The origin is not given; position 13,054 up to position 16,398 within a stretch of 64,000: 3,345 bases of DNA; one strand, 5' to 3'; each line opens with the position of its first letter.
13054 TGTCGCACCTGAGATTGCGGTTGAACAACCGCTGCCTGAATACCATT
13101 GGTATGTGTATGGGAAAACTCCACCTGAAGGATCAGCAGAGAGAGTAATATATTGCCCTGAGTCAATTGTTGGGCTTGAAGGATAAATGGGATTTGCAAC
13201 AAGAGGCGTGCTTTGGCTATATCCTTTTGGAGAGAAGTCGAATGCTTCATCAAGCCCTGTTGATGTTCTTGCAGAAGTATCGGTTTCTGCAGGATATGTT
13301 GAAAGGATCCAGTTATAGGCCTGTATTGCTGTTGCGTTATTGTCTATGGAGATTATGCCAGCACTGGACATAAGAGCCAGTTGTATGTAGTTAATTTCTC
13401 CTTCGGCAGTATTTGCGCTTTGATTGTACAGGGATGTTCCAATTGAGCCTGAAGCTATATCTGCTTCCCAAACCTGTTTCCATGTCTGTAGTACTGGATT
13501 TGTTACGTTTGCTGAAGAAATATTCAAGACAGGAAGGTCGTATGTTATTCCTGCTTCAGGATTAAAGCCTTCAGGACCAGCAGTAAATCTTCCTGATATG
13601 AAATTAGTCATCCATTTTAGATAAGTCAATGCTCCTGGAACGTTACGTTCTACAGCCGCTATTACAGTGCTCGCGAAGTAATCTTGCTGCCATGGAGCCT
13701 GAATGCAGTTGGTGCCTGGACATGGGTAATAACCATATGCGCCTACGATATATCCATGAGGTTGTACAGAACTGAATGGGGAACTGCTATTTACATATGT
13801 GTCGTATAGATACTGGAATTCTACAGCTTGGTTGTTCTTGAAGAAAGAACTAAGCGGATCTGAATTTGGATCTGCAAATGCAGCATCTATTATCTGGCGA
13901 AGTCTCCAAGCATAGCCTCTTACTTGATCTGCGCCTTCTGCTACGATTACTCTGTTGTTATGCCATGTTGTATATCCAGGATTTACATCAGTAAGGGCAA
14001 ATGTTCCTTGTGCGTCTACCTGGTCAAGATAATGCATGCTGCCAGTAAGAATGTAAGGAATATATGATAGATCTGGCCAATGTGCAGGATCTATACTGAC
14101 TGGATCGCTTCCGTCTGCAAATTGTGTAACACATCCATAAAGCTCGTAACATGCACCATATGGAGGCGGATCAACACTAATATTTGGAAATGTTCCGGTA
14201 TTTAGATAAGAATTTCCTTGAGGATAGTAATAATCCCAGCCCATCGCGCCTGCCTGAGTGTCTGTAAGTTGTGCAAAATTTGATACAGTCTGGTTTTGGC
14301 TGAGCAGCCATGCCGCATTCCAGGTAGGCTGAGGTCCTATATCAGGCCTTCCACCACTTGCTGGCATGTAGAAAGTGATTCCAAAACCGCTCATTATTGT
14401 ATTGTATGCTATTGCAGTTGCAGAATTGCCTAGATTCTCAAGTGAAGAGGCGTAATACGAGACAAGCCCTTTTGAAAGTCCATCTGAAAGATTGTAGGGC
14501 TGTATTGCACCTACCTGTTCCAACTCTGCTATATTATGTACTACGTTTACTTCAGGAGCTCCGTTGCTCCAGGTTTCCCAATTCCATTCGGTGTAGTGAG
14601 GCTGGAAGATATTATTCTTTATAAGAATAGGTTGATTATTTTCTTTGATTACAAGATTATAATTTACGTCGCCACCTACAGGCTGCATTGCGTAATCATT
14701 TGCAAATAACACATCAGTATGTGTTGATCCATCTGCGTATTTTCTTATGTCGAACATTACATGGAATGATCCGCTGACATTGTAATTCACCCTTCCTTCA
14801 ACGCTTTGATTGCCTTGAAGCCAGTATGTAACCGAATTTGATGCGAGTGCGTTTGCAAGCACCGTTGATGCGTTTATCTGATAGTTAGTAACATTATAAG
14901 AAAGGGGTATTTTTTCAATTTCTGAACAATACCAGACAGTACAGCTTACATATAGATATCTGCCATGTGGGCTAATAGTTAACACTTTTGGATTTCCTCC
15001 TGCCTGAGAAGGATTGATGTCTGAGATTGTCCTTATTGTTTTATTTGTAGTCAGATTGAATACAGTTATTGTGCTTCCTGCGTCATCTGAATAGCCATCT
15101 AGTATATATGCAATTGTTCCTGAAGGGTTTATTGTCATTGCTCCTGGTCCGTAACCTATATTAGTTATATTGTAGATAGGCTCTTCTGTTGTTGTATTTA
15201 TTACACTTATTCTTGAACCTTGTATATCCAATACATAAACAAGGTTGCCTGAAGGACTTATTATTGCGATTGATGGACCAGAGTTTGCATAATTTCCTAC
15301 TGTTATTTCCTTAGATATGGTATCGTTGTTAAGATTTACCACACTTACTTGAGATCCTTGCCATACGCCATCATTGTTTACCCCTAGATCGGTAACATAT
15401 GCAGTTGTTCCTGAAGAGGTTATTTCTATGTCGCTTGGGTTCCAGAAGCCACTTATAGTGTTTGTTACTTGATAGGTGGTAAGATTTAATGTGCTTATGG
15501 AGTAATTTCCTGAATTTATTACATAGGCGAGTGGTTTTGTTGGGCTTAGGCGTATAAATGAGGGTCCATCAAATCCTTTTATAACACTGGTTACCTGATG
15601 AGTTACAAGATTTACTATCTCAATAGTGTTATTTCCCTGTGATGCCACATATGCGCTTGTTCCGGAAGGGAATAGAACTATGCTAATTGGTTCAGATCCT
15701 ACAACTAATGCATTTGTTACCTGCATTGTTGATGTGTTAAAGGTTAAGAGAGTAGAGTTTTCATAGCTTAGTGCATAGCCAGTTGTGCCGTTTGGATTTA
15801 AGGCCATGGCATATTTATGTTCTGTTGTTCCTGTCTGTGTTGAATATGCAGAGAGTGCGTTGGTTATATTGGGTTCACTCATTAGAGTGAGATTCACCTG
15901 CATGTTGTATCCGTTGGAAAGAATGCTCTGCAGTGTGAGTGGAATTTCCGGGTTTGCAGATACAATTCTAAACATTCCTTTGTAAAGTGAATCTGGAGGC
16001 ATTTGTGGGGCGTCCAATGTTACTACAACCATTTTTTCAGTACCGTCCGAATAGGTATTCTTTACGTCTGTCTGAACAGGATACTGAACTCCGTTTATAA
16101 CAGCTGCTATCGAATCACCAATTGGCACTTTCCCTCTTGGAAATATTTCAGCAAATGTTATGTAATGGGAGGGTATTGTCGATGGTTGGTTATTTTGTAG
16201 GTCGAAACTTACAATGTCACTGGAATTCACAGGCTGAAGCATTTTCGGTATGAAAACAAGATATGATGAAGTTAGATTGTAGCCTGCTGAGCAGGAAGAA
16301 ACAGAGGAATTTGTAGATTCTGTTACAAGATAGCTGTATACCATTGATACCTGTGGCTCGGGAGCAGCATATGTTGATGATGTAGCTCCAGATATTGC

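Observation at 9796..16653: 2285-aa mosaic surface protein combining beta-propeller, beta-helix, Ig-like repeats and an unknown 550-aa domain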

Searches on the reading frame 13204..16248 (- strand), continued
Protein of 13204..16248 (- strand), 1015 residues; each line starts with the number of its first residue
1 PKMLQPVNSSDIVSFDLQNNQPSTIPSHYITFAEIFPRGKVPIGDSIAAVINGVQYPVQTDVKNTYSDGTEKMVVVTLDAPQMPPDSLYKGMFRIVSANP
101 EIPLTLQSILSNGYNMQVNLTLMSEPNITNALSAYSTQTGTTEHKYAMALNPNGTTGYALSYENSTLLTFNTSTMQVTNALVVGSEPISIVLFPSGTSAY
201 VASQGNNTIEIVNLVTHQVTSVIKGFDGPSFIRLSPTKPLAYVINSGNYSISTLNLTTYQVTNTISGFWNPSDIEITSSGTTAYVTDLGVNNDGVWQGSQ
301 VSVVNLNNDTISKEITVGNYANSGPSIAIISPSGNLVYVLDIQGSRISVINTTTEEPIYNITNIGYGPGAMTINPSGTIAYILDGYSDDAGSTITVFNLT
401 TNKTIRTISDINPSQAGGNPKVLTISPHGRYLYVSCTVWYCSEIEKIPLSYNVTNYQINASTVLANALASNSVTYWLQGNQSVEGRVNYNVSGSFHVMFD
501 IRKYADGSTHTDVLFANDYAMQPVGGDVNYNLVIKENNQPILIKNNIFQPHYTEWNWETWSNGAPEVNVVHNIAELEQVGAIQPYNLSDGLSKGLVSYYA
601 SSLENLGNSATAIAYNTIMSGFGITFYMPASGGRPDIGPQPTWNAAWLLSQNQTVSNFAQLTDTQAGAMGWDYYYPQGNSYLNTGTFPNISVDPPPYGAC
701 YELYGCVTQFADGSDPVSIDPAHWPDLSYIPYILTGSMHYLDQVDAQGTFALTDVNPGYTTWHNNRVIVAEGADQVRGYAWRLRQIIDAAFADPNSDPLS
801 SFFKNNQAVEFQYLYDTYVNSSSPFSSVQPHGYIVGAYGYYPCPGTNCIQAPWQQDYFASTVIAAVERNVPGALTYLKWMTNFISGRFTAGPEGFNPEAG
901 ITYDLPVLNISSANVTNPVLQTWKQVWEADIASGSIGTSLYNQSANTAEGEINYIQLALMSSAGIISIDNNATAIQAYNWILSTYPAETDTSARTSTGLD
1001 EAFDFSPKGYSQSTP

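Call 79: search_protein_families(library=pfam, proteins=[L027:9908-14806:+, L023:5228-9721:-], max_evalue=0.01)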
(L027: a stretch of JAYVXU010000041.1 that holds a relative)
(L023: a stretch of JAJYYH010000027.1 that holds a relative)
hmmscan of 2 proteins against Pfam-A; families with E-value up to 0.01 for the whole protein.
L027:9908-14806:+ (1633 aa): 4 families
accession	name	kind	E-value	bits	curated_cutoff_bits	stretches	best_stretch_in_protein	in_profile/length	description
PF13385.13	Laminin_G_3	-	1.2e-20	74.7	27.6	1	1376-1547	2-151/151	Concanavalin A-like lectin/glucanases superfamily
PF01471.23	PG_binding_1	-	1e-14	54.9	23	1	1572-1628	1-57/57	Putative peptidoglycan binding domain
PF08823.16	PG_binding_2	-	0.0011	19.7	21.1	1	1575-1614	17-56/74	Putative peptidoglycan binding domain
PF02973.23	Sialidase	-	0.0092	15.9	26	0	1436-1547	65-182/189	Sialidase, N-terminal domain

L023:5228-9721:- (1498 aa): 1 family
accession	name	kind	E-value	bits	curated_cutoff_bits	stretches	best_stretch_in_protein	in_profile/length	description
PF00353.25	HemolysinCabind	-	0.00016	22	23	1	755-788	3-36/36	RTX calcium-binding nonapeptide repeat (4 copies)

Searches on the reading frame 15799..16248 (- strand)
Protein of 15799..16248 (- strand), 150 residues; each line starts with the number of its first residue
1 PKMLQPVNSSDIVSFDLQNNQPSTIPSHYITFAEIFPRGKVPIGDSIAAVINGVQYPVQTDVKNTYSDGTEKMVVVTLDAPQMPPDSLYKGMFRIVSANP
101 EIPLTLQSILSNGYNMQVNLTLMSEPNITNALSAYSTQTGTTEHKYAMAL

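Call 9: search_protein_families(library=pfam, proteins=[window:15799-16248:-], max_evalue=10)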
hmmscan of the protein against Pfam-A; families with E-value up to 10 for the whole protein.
seq(150 aa): 1 family
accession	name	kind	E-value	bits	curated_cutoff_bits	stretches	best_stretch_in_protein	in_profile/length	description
PF19501.5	PcRGLX_1st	-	0.012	15.9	22.1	1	28-82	17-72/83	PcRGLX-like N-terminal RIFT barrel domain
